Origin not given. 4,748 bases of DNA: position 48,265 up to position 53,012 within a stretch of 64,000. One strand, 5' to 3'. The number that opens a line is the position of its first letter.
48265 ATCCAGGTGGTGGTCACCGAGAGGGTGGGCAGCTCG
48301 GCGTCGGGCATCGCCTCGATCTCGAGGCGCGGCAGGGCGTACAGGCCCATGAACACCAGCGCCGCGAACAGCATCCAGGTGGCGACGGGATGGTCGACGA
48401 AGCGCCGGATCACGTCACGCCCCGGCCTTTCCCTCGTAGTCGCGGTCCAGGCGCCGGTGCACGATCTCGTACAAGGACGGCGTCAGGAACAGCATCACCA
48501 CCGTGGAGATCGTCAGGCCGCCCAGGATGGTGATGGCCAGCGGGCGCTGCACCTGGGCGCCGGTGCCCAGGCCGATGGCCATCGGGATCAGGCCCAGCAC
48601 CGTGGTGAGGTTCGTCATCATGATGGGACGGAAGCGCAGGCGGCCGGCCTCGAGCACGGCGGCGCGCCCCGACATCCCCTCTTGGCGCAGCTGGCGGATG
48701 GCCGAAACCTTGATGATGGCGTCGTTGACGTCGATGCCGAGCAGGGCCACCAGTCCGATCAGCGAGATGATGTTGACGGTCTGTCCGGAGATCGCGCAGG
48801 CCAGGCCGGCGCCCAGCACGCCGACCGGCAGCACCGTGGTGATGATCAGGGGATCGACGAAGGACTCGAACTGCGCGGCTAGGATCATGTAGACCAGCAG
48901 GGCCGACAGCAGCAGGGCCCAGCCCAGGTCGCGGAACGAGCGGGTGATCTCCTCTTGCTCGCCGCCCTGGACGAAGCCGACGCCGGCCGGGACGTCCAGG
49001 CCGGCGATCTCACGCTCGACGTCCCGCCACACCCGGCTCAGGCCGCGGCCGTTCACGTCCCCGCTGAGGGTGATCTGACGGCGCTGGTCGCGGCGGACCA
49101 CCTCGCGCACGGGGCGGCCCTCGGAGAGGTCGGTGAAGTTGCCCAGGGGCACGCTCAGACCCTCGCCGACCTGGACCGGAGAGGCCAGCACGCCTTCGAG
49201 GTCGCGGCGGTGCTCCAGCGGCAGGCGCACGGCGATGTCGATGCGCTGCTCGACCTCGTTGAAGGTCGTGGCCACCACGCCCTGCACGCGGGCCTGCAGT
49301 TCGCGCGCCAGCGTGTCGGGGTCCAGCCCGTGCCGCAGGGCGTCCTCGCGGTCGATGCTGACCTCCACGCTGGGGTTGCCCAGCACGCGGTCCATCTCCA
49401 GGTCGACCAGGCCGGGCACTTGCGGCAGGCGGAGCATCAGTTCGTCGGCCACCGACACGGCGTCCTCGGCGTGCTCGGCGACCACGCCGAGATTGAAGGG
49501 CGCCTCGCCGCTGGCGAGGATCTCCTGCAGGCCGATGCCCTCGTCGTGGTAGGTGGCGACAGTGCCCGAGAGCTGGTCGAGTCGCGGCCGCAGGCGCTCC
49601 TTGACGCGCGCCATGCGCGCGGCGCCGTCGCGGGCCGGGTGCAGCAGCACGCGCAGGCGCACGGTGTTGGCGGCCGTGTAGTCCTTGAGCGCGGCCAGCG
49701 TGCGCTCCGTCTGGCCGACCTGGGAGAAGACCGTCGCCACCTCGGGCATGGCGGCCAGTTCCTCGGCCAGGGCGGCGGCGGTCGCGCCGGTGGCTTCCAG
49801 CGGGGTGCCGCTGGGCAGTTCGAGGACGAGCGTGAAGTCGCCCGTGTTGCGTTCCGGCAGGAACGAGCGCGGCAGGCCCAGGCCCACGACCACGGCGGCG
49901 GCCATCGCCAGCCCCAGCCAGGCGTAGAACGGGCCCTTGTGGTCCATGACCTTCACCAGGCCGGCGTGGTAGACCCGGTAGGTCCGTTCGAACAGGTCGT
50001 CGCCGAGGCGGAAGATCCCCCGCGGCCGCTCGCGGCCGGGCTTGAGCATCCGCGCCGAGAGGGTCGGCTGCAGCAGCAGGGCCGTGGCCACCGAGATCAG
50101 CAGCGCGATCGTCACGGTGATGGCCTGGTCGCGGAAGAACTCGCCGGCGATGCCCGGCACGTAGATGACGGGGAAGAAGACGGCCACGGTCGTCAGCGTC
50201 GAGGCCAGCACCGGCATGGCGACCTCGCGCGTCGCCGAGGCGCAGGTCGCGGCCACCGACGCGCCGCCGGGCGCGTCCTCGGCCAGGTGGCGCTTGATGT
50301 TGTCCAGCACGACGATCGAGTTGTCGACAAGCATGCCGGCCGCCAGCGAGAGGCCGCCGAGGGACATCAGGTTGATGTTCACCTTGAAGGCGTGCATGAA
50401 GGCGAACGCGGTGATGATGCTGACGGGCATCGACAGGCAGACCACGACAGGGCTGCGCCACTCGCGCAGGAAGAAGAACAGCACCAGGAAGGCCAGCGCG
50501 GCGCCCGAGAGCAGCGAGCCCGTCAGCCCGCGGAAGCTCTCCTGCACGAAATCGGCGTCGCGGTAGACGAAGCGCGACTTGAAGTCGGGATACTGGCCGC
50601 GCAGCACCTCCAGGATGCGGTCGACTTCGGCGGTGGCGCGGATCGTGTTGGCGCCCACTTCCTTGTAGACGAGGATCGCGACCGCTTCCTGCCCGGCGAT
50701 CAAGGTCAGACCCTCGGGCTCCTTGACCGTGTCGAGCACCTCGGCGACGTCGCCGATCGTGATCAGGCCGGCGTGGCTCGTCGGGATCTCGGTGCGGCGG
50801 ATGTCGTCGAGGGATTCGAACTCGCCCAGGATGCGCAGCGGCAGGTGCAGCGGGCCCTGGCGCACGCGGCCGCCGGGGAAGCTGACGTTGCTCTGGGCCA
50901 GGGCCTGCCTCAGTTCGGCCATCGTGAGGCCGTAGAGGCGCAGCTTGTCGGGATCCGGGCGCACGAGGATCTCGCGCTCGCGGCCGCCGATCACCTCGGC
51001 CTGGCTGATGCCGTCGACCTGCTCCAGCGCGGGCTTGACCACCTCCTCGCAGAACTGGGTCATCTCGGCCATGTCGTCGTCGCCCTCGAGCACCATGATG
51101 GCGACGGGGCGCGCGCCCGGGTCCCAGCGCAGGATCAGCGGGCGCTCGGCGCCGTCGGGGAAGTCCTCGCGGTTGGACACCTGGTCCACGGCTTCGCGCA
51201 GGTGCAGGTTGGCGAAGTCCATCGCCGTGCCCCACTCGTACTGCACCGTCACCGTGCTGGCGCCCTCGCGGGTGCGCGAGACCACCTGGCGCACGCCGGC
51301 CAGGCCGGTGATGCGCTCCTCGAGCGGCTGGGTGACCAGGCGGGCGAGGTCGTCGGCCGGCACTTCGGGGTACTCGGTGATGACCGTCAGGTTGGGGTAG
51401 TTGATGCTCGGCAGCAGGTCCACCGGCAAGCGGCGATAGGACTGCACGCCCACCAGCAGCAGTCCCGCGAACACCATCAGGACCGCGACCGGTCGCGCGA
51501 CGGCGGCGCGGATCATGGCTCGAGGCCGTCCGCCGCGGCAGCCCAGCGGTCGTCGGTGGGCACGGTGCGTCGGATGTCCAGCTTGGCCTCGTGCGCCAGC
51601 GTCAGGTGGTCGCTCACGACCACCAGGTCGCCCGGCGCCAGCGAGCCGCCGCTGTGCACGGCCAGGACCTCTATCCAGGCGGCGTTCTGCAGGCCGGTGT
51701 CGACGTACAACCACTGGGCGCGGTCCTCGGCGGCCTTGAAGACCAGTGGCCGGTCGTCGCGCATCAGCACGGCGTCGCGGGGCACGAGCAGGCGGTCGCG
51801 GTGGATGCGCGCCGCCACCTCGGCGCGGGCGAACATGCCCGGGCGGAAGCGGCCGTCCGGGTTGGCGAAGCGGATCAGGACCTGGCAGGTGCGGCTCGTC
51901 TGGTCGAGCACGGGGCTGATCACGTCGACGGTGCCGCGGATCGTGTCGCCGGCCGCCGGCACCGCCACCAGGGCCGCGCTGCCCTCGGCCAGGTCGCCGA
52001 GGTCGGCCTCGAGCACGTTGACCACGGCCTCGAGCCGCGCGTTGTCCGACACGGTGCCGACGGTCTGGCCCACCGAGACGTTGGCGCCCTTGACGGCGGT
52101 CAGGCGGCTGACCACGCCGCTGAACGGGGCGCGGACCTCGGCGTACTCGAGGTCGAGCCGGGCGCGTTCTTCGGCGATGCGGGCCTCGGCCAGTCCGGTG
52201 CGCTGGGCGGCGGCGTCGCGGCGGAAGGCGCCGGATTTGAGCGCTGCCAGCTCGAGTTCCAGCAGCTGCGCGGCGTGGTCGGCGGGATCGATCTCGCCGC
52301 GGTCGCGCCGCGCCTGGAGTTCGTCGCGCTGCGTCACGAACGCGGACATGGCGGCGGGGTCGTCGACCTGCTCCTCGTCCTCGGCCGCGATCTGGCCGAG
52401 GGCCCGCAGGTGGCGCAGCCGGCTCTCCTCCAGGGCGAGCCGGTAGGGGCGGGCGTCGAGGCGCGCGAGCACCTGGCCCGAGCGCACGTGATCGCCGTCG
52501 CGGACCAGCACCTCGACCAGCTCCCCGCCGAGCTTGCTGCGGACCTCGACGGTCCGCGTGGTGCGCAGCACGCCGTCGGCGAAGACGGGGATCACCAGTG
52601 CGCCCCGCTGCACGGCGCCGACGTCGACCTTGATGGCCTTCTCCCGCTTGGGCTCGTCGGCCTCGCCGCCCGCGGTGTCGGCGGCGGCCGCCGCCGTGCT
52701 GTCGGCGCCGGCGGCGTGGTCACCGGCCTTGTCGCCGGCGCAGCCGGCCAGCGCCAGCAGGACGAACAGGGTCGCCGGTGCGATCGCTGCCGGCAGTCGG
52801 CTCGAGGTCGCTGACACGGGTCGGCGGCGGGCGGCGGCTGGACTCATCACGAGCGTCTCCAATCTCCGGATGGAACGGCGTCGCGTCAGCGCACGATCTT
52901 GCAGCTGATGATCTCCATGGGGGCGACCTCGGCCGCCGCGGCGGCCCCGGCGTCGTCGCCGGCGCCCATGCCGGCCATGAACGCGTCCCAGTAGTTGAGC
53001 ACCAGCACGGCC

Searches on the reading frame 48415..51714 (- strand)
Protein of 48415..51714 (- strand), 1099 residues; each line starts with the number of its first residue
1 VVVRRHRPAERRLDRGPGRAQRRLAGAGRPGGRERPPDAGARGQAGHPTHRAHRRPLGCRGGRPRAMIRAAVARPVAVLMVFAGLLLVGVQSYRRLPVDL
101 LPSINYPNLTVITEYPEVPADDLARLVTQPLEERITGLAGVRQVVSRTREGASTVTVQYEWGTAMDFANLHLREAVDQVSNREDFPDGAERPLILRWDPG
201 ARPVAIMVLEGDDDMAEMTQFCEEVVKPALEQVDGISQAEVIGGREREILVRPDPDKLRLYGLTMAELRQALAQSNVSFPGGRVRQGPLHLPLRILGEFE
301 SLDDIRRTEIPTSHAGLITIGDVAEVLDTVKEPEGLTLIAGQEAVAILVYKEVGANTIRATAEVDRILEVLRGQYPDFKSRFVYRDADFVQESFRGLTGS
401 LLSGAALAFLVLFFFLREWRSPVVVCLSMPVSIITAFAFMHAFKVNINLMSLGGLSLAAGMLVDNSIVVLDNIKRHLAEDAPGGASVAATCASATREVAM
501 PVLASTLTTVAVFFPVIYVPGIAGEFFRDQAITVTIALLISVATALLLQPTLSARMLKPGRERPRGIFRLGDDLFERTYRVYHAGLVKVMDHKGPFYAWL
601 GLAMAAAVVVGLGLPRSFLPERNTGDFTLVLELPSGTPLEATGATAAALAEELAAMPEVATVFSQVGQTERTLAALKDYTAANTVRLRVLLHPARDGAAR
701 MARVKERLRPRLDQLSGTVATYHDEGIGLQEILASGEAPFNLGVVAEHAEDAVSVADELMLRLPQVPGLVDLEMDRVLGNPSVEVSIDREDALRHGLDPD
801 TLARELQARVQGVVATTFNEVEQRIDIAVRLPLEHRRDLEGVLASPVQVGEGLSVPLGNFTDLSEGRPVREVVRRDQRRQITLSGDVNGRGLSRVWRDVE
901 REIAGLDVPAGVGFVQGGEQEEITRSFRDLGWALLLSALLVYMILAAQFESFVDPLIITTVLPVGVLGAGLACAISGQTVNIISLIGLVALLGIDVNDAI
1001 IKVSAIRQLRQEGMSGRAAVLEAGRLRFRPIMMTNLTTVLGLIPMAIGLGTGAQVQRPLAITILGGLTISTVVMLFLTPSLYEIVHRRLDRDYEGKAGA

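Call 14: search_protein_families(library=pfam, proteins=[window:48415-51714:-], max_evalue=0.001)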
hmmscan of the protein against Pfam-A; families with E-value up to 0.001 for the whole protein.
window:48415-51714:- (1099 aa): 2 families
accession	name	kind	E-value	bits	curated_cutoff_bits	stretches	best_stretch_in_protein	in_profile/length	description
PF00873.25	ACR_tran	-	5.6e-225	749.8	28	1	67-1086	1-1021/1021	AcrB/AcrD/AcrF family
PF02355.23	SecD_SecF_C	-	5.7e-10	39.3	20.5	1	404-555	38-185/189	Protein export membrane protein SecD/SecF, C-terminal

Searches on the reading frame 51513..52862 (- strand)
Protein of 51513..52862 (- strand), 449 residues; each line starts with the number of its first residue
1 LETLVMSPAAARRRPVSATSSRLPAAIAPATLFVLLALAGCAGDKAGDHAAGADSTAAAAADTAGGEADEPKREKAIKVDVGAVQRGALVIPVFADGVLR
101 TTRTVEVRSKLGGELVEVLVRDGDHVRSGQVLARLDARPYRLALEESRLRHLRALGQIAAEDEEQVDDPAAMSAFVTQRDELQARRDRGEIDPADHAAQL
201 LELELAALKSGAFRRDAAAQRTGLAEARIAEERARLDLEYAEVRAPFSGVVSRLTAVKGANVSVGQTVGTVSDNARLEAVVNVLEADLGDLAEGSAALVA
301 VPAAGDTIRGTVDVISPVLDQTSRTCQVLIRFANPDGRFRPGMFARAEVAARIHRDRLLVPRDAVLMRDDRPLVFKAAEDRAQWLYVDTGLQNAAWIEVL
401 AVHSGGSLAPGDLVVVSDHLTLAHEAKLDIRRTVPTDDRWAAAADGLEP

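Call 15: search_protein_families(library=pfam, proteins=[window:51513-52862:-], max_evalue=0.001)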
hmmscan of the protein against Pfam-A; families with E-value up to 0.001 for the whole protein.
window:51513-52862:- (449 aa): 4 families
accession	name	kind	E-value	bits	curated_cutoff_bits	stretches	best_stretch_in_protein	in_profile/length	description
PF16576.10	HlyD_D23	-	3.1e-27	95.7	30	1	102-345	17-214/214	Barrel-sandwich domain of CusB or HlyD membrane-fusion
PF13437.12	HlyD_3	-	1.9e-19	70.8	22.2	1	243-342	2-106/106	HlyD family secretion protein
PF13533.13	Biotin_lipoyl_2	-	1.5e-09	37.8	29.8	1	105-136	1-32/32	Biotin-lipoyl like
PF00364.28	Biotin_lipoyl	-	4.7e-06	26.8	22.1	0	105-135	43-73/73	Biotin-requiring enzyme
